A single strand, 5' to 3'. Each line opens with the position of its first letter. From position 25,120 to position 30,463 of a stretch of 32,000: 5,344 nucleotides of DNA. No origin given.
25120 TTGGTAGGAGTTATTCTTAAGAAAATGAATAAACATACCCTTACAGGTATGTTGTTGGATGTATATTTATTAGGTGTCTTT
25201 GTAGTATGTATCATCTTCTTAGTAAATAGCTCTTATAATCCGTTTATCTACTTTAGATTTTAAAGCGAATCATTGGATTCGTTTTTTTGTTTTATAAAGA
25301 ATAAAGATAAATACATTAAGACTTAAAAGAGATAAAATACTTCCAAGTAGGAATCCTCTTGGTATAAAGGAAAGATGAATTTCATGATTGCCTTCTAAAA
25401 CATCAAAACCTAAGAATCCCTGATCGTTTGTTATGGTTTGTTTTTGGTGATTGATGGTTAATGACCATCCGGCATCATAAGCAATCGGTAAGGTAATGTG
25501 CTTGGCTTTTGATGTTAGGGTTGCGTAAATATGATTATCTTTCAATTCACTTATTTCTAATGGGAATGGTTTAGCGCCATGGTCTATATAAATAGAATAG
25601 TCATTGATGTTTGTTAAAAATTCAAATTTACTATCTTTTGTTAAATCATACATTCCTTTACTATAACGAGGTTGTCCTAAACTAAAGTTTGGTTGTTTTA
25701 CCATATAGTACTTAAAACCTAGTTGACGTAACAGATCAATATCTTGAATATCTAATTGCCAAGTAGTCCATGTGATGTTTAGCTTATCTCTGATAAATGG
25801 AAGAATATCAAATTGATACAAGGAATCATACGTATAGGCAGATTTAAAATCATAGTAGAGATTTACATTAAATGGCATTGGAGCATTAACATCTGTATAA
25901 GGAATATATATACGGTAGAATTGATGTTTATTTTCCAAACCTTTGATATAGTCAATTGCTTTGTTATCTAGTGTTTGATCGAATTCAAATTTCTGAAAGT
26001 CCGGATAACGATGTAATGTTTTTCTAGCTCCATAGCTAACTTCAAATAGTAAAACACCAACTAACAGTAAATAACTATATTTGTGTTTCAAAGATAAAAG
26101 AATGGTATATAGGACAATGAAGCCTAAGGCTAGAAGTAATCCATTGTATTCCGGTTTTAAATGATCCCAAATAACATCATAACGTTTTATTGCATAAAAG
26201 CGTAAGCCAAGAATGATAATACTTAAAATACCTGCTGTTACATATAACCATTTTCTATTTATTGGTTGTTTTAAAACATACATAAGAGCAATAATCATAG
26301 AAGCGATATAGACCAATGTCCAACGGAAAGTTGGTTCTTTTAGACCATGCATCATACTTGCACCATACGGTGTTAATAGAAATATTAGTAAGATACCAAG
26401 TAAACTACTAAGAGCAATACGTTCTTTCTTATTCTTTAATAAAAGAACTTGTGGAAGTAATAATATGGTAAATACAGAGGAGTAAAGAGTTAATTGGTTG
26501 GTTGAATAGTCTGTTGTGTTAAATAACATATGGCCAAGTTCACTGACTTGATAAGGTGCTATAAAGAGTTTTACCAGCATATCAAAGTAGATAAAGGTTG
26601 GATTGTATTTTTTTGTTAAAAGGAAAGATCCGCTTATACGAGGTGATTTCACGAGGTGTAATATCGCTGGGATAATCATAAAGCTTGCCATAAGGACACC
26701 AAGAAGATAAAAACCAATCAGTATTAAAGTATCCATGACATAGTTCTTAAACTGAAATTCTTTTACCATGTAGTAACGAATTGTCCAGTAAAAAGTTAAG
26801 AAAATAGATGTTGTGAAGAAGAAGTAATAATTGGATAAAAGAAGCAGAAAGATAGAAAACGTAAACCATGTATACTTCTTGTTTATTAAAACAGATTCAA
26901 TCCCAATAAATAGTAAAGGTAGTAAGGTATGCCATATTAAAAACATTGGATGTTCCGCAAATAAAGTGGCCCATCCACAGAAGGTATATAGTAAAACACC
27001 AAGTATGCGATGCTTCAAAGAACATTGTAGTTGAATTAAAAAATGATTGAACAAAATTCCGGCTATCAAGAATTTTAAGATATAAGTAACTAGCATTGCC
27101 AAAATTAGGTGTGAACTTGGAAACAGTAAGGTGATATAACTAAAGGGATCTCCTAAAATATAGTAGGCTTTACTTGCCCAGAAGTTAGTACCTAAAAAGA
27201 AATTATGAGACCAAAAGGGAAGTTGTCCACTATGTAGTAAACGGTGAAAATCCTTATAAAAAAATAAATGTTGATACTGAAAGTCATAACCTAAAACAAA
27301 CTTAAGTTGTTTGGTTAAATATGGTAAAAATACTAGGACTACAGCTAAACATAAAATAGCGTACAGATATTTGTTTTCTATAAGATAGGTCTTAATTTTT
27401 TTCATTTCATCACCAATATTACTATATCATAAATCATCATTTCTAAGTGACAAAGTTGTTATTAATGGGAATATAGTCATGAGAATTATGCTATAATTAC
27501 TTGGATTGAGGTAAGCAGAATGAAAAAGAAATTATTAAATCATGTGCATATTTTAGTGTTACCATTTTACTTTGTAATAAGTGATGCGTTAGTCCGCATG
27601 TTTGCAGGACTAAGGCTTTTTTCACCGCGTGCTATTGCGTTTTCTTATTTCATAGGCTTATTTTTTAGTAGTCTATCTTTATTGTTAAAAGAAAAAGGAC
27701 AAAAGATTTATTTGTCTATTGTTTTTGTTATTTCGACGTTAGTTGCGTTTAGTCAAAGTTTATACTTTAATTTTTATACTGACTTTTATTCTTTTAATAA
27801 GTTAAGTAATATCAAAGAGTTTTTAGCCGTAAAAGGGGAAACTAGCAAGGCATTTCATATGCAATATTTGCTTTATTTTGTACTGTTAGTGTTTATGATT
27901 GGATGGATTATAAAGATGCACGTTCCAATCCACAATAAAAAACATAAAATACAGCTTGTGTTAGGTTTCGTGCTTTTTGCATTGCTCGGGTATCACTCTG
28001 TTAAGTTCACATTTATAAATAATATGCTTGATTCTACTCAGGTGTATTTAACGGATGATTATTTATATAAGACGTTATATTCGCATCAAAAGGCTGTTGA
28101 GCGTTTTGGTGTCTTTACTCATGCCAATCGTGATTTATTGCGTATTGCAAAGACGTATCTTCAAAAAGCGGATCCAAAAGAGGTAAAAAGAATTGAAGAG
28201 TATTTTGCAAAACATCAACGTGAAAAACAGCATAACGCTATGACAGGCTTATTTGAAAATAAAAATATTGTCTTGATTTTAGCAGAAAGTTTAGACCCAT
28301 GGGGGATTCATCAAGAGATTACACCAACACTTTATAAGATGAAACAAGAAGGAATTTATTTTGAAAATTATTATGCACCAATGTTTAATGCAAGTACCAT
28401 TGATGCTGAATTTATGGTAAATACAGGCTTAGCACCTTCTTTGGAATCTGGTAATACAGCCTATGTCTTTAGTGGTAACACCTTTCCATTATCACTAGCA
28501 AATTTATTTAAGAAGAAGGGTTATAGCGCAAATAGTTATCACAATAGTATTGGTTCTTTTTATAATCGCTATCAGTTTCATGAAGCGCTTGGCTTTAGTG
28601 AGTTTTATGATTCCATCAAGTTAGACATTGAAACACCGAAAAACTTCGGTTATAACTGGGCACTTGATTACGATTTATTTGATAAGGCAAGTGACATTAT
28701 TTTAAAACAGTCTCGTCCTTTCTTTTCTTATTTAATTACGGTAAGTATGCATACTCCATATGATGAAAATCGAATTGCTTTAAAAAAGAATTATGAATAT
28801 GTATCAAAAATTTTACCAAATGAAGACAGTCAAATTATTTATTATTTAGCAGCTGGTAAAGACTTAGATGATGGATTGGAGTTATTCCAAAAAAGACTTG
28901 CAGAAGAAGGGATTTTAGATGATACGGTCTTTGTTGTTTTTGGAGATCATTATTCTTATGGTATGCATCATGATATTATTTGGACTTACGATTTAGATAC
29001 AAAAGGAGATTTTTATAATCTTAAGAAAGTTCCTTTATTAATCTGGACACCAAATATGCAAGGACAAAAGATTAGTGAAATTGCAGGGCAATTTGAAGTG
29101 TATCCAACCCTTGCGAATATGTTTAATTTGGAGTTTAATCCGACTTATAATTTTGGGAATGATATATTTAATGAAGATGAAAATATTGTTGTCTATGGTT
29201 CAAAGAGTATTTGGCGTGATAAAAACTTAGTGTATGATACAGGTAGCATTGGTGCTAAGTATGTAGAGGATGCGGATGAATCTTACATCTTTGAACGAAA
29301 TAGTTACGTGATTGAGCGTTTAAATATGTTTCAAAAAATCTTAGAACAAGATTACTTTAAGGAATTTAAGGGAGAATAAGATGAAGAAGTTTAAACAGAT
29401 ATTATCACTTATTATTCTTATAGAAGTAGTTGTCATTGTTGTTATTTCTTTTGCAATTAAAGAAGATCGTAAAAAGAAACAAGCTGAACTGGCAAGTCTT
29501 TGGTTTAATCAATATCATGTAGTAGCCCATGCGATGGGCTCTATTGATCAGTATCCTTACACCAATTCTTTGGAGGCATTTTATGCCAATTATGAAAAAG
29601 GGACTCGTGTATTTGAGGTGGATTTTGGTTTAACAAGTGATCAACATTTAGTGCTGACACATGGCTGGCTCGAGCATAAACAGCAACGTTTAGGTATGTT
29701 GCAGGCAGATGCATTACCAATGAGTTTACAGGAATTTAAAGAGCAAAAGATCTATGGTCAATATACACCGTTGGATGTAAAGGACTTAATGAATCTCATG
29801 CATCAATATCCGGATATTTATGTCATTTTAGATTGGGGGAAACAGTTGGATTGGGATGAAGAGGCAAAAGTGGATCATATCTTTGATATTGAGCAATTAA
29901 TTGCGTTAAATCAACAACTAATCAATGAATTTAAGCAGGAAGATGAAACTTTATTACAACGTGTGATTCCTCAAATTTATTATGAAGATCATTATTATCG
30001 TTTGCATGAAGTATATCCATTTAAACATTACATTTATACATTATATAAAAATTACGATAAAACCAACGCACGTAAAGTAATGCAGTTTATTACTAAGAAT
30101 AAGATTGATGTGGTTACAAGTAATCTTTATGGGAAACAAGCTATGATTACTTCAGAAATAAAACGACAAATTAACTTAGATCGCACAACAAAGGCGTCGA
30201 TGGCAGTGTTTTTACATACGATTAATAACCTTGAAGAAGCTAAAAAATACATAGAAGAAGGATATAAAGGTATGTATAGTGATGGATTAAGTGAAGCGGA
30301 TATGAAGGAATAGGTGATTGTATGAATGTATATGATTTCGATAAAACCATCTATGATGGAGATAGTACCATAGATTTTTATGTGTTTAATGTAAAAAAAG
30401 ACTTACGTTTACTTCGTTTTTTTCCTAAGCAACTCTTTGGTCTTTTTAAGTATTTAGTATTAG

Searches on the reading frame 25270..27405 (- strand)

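Call 4: search_protein_families(library=pfam, proteins=[window:25270-27405:-], max_evalue=0.01)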
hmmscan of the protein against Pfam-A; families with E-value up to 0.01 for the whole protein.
window:25270-27405:- (711 aa): 1 family
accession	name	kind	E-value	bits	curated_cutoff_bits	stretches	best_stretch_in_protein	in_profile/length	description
PF09586.16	YfhO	-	4.1e-65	221.1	28.5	2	18-606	7-582/835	Bacterial membrane protein YfhO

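Call 5: search_protein_families(library=ncbifam, proteins=[window:25270-27405:-], max_evalue=0.01)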
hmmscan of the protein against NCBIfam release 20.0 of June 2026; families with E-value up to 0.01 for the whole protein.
window:25270-27405:- (711 aa): 2 families
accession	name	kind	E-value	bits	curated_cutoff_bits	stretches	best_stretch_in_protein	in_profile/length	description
NF047590.1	GlcsyltransPgfM2Strep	equivalog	1.4e-21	76.4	1500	2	14-466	31-481/884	glycosyltransferase PgfM2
NF047589.1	GlcsyltransPgfM1Strep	equivalog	2.7e-14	52.2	1400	2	629-705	876-953/955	glycosyltransferase PgfM1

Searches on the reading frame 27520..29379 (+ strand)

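Call 7: search_protein_families(library=pfam, proteins=[window:27520-29379:+], max_evalue=0.01)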
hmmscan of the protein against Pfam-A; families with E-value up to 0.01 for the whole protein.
window:27520-29379:+ (619 aa): 2 families
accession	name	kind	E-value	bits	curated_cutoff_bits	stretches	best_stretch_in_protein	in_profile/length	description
PF00884.28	Sulfatase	-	4.1e-39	135.1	25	1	248-535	1-299/301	Sulfatase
PF01663.27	Phosphodiest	-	0.00063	19.9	23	0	444-512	186-256/342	Type I phosphodiesterase / nucleotide pyrophosphatase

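Call 8: search_protein_families(library=ncbifam, proteins=[window:27520-29379:+], max_evalue=0.0001)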
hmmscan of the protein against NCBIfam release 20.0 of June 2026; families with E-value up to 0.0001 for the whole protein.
window:27520-29379:+ (619 aa): 2 families
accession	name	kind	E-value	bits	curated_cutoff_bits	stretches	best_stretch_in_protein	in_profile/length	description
NF053595.1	LptchSynLtaSGpos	equivalog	1.8e-54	185.4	970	1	46-616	45-609/626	lipoteichoic acid synthase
NF010322.0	PRK13759.1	equivalog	2.2e-06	26.4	481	0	261-338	25-100/486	arylsulfatase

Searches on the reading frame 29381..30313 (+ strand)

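Call 7: search_protein_families(library=pfam, proteins=[window:29381-30313:+], max_evalue=0.01)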
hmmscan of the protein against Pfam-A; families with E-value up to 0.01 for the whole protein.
window:29381-30313:+ (310 aa): 1 family
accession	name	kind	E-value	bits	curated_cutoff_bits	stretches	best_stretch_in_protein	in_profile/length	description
PF03009.23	GDPD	-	4.7e-09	37.2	23.6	1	56-301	6-240/244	Glycerophosphoryl diester phosphodiesterase family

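Call 54: search_protein_families(library=ncbifam, proteins=[window:29381-30313:+], max_evalue=0.001)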
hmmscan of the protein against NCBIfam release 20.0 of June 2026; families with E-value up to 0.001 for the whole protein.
window:29381-30313:+ (310 aa): 1 family
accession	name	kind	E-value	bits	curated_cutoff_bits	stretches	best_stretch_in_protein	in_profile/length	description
NF053857.1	LysphglycPlipDStph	equivalog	0.00025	20.4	450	0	1-157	1-165/305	lysophosphatidylglycerol phospholipase D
